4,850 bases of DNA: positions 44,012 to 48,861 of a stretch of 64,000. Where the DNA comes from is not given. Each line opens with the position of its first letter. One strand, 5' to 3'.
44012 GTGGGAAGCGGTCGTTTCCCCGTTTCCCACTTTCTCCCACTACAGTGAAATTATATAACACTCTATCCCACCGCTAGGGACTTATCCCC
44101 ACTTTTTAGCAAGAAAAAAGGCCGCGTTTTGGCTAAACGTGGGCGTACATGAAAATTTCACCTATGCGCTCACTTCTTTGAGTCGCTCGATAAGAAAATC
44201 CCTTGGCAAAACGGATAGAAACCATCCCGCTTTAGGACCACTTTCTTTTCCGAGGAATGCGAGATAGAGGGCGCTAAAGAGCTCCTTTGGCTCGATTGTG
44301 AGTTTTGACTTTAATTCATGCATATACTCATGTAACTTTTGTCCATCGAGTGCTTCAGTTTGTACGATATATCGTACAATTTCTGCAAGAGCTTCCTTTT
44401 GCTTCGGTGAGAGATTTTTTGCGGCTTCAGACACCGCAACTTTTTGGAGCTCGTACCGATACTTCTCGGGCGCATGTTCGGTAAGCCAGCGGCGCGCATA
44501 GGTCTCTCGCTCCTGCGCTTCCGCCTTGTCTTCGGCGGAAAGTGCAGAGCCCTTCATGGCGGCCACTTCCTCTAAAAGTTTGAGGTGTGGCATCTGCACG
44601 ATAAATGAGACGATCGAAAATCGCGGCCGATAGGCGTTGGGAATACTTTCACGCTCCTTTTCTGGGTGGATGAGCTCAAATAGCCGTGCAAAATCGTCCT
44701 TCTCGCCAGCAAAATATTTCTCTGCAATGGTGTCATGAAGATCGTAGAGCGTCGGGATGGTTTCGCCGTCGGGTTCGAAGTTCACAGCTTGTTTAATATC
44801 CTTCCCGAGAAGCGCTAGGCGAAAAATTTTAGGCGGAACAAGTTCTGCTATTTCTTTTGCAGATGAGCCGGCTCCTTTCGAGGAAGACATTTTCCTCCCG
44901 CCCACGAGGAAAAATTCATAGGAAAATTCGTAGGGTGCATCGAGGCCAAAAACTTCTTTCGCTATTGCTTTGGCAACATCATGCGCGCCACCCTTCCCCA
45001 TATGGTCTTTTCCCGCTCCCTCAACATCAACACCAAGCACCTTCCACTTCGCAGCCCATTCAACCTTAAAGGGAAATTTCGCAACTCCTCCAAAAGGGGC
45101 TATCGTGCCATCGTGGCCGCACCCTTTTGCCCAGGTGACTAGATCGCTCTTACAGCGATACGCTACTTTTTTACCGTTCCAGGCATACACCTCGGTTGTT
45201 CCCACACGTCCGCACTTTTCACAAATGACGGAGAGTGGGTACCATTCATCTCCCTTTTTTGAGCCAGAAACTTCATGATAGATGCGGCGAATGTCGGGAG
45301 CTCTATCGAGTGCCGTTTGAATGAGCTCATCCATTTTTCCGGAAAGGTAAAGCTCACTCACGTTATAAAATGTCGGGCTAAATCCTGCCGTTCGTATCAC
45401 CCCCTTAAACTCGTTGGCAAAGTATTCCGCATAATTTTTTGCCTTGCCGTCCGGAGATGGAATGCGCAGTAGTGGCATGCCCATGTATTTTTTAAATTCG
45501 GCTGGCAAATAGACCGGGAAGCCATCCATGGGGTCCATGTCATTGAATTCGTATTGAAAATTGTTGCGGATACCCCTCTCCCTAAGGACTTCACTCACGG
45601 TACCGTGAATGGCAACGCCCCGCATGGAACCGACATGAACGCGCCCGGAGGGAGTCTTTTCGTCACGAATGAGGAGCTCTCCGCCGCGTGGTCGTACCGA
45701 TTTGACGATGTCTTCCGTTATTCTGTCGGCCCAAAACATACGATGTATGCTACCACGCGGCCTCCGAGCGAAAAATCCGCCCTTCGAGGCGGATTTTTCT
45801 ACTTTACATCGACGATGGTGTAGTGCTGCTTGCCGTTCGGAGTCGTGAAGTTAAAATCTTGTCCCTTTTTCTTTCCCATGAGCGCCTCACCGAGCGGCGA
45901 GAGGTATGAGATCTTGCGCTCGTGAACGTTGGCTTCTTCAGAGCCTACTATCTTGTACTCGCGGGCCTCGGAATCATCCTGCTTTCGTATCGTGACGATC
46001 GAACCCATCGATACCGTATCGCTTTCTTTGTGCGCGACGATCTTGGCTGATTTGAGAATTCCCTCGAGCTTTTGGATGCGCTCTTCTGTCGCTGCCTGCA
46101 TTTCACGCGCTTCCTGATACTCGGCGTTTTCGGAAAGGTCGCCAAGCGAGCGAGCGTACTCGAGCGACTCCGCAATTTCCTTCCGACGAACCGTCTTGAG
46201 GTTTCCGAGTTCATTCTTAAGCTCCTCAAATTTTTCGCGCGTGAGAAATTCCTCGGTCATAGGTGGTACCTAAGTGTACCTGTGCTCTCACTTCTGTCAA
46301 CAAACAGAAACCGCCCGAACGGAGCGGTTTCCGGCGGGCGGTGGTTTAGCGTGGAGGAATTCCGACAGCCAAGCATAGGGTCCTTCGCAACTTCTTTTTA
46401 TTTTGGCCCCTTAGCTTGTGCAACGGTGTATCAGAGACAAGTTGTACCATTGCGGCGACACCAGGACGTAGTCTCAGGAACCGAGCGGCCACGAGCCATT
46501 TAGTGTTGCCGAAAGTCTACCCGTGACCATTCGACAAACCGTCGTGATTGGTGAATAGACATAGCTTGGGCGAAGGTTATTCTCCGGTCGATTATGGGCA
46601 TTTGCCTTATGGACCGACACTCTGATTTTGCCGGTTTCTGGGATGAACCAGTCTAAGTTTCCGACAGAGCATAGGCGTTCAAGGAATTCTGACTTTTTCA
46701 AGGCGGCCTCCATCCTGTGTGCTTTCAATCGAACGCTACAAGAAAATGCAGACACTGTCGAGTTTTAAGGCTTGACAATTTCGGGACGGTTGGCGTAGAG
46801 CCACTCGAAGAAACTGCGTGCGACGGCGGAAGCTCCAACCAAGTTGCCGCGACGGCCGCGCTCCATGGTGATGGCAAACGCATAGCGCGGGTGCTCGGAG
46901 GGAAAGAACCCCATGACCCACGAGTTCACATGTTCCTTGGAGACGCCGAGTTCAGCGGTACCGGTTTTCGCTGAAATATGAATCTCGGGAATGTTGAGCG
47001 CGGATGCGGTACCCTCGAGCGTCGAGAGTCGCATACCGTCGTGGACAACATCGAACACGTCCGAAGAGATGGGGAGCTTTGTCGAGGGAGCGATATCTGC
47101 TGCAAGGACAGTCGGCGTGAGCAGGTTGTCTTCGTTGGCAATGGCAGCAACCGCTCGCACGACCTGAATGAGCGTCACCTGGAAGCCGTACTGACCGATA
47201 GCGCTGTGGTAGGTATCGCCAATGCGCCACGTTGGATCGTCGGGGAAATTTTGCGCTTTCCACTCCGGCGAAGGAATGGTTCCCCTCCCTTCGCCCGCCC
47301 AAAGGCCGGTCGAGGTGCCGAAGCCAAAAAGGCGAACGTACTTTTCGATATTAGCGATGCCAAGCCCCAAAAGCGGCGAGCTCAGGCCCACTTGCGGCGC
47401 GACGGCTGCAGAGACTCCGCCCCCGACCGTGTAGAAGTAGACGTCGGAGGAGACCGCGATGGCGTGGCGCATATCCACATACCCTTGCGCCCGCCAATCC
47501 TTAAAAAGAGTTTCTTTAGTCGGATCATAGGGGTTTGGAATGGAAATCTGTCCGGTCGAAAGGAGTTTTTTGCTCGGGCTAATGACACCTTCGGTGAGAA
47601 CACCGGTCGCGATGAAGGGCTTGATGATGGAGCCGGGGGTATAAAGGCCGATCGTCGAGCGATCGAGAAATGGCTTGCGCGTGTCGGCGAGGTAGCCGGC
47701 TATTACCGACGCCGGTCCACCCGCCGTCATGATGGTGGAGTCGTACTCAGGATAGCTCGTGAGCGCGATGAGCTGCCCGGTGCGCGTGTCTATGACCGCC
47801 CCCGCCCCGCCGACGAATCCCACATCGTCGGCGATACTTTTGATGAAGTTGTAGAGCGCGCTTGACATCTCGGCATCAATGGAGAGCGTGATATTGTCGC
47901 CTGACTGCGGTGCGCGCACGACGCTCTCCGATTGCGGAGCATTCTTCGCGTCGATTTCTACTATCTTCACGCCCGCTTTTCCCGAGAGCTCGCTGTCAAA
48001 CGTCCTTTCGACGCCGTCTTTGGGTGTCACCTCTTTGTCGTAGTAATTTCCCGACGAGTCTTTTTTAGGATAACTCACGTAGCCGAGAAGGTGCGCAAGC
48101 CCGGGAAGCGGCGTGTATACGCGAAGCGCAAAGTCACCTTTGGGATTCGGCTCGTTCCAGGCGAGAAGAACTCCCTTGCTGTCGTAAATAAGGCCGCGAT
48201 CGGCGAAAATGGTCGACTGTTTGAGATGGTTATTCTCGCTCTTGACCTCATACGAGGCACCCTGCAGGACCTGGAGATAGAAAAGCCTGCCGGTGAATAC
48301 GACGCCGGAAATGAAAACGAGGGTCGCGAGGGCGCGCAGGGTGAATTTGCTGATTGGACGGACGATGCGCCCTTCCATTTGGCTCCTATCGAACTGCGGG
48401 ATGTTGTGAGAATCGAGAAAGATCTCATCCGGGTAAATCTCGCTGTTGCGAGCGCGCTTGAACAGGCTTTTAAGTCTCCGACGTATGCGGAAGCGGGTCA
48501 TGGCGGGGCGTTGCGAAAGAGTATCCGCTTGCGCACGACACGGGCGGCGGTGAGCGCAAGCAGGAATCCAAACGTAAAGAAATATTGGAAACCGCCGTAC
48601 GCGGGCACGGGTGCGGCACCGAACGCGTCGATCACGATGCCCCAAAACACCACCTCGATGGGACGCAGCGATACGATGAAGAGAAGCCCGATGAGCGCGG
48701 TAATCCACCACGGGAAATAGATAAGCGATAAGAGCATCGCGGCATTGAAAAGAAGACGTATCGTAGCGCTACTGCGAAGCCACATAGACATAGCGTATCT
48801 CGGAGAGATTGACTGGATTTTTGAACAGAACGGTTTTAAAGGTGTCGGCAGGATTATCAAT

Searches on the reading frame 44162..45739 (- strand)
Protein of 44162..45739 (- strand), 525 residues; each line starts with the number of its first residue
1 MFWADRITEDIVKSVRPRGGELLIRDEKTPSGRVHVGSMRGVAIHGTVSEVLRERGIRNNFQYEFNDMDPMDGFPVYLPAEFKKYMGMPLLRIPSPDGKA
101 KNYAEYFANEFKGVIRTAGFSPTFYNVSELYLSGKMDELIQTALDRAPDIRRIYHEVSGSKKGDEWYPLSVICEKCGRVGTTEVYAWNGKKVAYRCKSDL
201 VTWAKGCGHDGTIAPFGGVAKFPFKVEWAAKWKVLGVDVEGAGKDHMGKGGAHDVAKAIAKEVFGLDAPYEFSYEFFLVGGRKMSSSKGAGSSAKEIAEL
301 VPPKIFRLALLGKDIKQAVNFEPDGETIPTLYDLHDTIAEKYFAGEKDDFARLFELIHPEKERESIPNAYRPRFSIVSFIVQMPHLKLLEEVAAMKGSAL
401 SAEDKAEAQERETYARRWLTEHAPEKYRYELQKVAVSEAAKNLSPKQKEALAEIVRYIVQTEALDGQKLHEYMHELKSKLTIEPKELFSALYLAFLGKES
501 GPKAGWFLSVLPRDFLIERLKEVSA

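Call 8: search_protein_families(library=pfam, proteins=[window:44162-45739:-], max_evalue=0.01)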
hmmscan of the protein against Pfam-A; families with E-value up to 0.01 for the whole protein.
window:44162-45739:- (525 aa): 2 families
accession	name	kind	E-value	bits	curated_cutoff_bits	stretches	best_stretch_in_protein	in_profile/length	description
PF01921.24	tRNA-synt_1f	-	8.7e-86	288.5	27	1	2-356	2-356/360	tRNA synthetases class I (K)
PF19269.4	Anticodon_2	-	4.5e-07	30.8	23.6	1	434-522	50-139/141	Anticodon binding domain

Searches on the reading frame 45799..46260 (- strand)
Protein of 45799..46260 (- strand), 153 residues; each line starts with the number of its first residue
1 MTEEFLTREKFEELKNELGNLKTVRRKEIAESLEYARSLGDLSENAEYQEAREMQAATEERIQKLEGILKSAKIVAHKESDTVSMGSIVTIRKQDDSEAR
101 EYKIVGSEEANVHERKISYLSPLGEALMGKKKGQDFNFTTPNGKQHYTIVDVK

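Call 8: search_protein_families(library=pfam, proteins=[window:45799-46260:-], max_evalue=0.01)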
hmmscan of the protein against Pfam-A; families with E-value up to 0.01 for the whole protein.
window:45799-46260:- (153 aa): 2 families
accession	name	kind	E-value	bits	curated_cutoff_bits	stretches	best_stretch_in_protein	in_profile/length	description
PF01272.25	GreA_GreB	-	9.8e-27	93.2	26.9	1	79-153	2-76/77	Transcription elongation factor, GreA/GreB, C-term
PF03449.20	GreA_GreB_N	-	8.3e-25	87.2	24.5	1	6-74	3-71/71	Transcription elongation factor, N-terminal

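Call 12: find_related_loci(query=window:45799-46260:-, collection=genome_contigs, flank=4000)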
Query window:45799-46260:- (153 aa) in genome_contigs; peptide patterns used: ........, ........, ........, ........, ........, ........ (x = any residue, [..] = any of these).
600 stretches matched a pattern (row limit reached: there are more); 477 encode a relative of the query (tblastn E <= 1e-3); the best 80 are kept; 80 distinct loci.
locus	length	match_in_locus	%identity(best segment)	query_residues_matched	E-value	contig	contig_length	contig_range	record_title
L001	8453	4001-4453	73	2-152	1e-69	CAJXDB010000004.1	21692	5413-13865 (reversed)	TPA_asm: uncultured bacterium isolate ERR599062_bin.104_MetaBAT_v2.12.1_MAG genome assembly, contig: NODE_1923_length_21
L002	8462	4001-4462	73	1-152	3e-69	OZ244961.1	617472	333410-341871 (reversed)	MAG: Candidatus Paceibacterota bacterium isolate 63aa3da3-3836-4a92-b552-87f0a2bd5cc7 genome assembly, chromosome: 1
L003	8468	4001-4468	72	1-152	5e-69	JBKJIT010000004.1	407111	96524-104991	MAG: Candidatus Paceibacteria bacterium isolate ant_bin.173 S1Ck117_3081329_flag_0_multi_13.9997_len_407111, whole genom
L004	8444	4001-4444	71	3-150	6e-68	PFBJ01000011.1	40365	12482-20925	MAG: Candidatus Kaiserbacteria bacterium CG10_big_fil_rev_8_21_14_0_10_49_17 CG10_8_21_14_0.10_scaffold_1589_c, whole ge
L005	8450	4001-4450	73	3-152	7e-68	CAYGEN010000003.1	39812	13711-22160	MAG TPA_asm: uncultured Candidatus Saccharibacteria bacterium isolate ERP113451_co3_404 genome assembly, contig: NODE_64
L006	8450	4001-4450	71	3-152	2e-67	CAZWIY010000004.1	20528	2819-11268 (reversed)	MAG TPA_asm: uncultured Candidatus Saccharibacteria bacterium isolate SRP278252_co1_58 genome assembly, contig: NODE_432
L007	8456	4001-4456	71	2-152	1e-67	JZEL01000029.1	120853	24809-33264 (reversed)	MAG: Parcubacteria bacterium OLB19 UZ19_OD100CONTIG000029, whole genome shotgun sequence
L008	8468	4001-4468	70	1-152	5e-67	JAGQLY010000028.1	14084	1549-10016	MAG: Candidatus Kaiserbacteria bacterium isolate HKST-UBA28 k127_2780321, whole genome shotgun sequence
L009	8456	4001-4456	70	2-152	9e-67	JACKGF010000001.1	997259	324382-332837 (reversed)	MAG: Candidatus Nomurabacteria bacterium isolate HK-STAS-PATE-27 HK-STAS-PATE-27_1, whole genome shotgun sequence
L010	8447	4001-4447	72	4-152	6e-67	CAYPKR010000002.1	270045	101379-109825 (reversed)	MAG TPA_asm: uncultured Candidatus Saccharibacteria bacterium isolate SRP278252_co2_120 genome assembly, contig: NODE_27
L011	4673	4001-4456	71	2-152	1e-66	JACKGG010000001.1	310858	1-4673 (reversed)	MAG: Candidatus Nomurabacteria bacterium isolate HK-STAS-PATE-28 HK-STAS-PATE-28_1, whole genome shotgun sequence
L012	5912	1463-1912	70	4-152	1e-66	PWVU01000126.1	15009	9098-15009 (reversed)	MAG: Candidatus Kaiserbacteria bacterium isolate CSSed11_315 CS-Sed11-C5296, whole genome shotgun sequence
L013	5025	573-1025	70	3-152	2e-66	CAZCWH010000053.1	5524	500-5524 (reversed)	MAG TPA_asm: uncultured Candidatus Saccharibacteria bacterium isolate SRP342105_co2_121 genome assembly, contig: NODE_17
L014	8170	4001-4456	71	2-152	2e-66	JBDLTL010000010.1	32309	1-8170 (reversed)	MAG: Candidatus Parcubacteria bacterium isolate lewisrun_2019_sw_WHONDRS-S19S_0014_A_bin.41 scaffold_0000238, whole geno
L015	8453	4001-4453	69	3-152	4e-66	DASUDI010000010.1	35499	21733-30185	MAG TPA_asm: Candidatus Paceibacterota bacterium isolate SMAG_U1322 k141_933649, whole genome shotgun sequence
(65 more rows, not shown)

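Call 14: find_encoding_contigs(protein=window:45799-46260:-, flank=3000, max_places=10)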
Protein window:45799-46260:- (153 aa): 4 contigs read that carry it; 2 places shown.
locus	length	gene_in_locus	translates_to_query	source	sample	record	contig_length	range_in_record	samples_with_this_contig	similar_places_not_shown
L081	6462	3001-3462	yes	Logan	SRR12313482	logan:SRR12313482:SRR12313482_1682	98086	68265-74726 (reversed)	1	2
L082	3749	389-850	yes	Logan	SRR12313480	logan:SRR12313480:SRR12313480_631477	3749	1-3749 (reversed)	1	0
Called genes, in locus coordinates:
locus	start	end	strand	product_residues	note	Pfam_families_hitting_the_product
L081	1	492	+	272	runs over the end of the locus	PF04085:MreC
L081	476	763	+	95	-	-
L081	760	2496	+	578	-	PF03717:PBP_dimer (weak), PF00905:Transpeptidase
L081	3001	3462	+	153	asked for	PF03449:GreA_GreB_N, PF01272:GreA_GreB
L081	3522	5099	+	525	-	PF01921:tRNA-synt_1f, PF19269:Anticodon_2 (weak)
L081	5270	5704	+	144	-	PF02381:MraZ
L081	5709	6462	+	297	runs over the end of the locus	PF01795:Methyltransf_5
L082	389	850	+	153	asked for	PF03449:GreA_GreB_N, PF01272:GreA_GreB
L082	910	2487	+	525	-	PF01921:tRNA-synt_1f, PF19269:Anticodon_2 (weak)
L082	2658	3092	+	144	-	PF02381:MraZ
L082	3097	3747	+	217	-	?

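Call 44: find_homologous_proteins(query=window:45799-46260:-, max_evalue=1e-40)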
Query window:45799-46260:- (153 aa): 4174 proteins with E <= 1e-40 among 8000 candidates; the best 120 are listed.
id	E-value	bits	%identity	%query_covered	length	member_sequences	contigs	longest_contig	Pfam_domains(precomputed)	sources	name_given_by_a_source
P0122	7.5e-90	316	100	100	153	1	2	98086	PF01272.26,PF03449.21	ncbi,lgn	-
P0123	4.5e-81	288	91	100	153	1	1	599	PF01272.26,PF03449.21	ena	-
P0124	4.2e-77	275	89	100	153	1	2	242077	PF01272.26,PF03449.21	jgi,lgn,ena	-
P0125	4.0e-70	252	81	100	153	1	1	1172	PF01272.26,PF03449.21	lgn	-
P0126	9.6e-68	244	80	99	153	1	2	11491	PF01272.26,PF03449.21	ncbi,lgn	-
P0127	4.7e-66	239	77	100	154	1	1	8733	PF01272.26,PF03449.21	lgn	-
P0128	9.8e-65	235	74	99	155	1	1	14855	PF01272.26,PF03449.21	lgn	-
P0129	5.8e-64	232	74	97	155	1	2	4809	PF01272.26,PF03449.21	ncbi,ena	-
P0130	6.2e-64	232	74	97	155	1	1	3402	PF01272.26,PF03449.21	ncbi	-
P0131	1.5e-63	231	73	97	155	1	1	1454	PF01272.26,PF03449.21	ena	-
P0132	7.4e-63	229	72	97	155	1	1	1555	PF01272.26,PF03449.21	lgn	-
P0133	1.3e-62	228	72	97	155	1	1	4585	PF01272.26,PF03449.21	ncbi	-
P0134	1.5e-62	228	72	97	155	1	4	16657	PF01272.26,PF03449.21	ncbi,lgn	-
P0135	1.6e-62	228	74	99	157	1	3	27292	PF01272.26,PF03449.21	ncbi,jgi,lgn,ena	jgi:transcription elongation factor GreA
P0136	1.6e-62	228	74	99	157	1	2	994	PF01272.26,PF03449.21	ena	-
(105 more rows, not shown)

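Call 45: find_encoding_contigs(protein=P0123, flank=3000, max_places=3)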
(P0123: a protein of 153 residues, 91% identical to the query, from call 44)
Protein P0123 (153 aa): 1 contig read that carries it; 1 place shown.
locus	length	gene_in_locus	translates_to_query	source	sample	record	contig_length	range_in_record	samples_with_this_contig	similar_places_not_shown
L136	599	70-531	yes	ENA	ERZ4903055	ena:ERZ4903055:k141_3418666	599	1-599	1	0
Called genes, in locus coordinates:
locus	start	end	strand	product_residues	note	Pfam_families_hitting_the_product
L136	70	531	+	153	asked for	PF03449:GreA_GreB_N, PF01272:GreA_GreB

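Call 46: find_encoding_contigs(protein=P0125, flank=3000, max_places=3)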
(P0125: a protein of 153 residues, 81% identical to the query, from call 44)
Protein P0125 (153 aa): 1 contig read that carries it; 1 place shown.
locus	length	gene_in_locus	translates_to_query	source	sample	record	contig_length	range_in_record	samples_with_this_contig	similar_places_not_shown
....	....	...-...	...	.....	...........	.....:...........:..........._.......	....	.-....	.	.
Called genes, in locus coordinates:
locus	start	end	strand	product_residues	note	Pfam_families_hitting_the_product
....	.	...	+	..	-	?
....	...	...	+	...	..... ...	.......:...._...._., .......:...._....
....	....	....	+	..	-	?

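Call 47: find_encoding_contigs(protein=P0126, flank=3000, max_places=3)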
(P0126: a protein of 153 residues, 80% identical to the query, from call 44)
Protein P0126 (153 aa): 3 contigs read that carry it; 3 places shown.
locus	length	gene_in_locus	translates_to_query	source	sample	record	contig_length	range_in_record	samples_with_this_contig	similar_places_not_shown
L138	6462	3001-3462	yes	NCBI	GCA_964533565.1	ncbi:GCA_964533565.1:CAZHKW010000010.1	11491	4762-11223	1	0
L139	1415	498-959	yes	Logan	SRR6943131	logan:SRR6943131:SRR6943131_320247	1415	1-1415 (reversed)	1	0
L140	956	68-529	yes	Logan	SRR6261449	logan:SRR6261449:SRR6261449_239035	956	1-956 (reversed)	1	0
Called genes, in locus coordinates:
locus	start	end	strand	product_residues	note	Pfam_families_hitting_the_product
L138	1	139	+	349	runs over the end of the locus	-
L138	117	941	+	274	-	-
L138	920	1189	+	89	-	-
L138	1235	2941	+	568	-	PF03717:PBP_dimer, PF00905:Transpeptidase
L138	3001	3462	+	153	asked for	PF03449:GreA_GreB_N, PF01272:GreA_GreB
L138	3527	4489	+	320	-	-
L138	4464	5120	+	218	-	PF19269:Anticodon_2 (weak)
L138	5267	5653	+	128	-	-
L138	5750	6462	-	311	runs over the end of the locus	PF13565:HTH_32, PF00665:rve, PF13683:rve_3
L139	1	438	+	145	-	?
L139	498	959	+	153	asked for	PF03449:GreA_GreB_N, PF01272:GreA_GreB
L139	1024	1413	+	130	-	?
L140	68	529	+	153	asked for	PF03449:GreA_GreB_N, PF01272:GreA_GreB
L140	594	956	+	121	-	?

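Call 48: find_encoding_contigs(protein=P0127, flank=3000, max_places=3)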
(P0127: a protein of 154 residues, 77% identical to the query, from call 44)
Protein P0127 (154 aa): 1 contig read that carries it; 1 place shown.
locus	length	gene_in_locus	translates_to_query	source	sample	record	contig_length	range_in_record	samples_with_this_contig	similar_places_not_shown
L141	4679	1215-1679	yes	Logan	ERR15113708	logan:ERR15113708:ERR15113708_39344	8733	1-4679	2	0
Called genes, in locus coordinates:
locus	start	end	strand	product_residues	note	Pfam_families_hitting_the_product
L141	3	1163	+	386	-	?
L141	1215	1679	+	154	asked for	PF03449:GreA_GreB_N, PF01272:GreA_GreB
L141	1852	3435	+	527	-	PF01921:tRNA-synt_1f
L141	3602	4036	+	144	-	PF02381:MraZ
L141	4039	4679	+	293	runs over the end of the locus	PF01795:Methyltransf_5, PF01189:Methyltr_RsmB-F, PF13847:Methyltransf_31 (faint), PF13649:Methyltransf_25 (faint)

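Call 62: list_cluster_members(proteins=[P0122, P0002])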
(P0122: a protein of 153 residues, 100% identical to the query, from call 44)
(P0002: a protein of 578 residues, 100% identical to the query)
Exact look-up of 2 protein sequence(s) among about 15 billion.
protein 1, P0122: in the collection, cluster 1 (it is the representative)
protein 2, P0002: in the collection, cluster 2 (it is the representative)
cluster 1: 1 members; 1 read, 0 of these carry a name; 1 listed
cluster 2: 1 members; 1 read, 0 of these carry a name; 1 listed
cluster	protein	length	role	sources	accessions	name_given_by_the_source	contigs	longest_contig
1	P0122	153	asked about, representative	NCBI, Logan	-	-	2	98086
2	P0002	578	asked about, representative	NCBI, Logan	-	-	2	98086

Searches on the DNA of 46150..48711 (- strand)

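Call 4: search_rna_families(source=window, start=46150, end=46900, threshold=evalue, max_evalue=10, show_alignments=3)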
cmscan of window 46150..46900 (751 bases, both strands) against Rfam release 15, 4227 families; matches with E-value up to 10: 0.
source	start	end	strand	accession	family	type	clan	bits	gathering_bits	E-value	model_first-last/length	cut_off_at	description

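Call 37: search_dna_similar(query=window:46334-46764:-, collection=phages, mode=distant, max_evalue=1, max_rows=10)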
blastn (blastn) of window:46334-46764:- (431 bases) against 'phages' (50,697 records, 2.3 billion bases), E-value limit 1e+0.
No match.

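Call 38: search_dna_similar(query=window:46334-46764:-, collection=plasmids, mode=distant, max_evalue=1, max_rows=10)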
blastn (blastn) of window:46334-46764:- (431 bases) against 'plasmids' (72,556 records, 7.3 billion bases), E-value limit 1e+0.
No match.

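Call 64: search_rna_families(source=window, start=46261, end=46770, threshold=evalue, max_evalue=10)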
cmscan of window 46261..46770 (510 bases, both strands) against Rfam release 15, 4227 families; matches with E-value up to 10: 0.
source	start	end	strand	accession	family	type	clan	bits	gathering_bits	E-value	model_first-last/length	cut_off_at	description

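Call 65: search_rna_families(source=L083, start=4400, end=4760, threshold=evalue, max_evalue=10)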
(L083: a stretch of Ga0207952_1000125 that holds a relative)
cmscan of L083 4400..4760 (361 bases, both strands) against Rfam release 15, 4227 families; matches with E-value up to 10: 7.
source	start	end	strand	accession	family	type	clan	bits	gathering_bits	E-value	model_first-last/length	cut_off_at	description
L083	4610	4712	+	RF00512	Leu_leader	Cis-reg; leader;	-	26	50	0.0021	1-148/148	no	Leucine operon leader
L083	4662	4713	+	RF01678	P37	Gene; sRNA;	-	23.5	50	0.02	1-62/62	no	Pseudomonas sRNA P37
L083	4671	4759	-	RF00337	snoZ112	Gene; snRNA; snoRNA; CD-box;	CL00062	16.8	40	0.74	1-184/184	no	Small nucleolar RNA Z112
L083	4623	4712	+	RF02634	EF3314_EF3315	Gene; sRNA;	-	14.9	100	0.4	1-141/141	no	Enterococcus sRNA EF3314_EF3315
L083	4680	4715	+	RF03683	mir-462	Gene; miRNA;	-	14.6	90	3.6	1-64/64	no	mir-462 microRNA precursor family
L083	4400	4411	-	RF00165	Corona_pk3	Cis-reg;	CL00117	12.1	35.6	7.8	1-12/61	3'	Coronavirus 3' UTR pseudoknot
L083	4545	4564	+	RF02147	MEG8_3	Gene; lncRNA;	-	9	40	9.4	47-66/66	no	Maternally expressed 8 exon 3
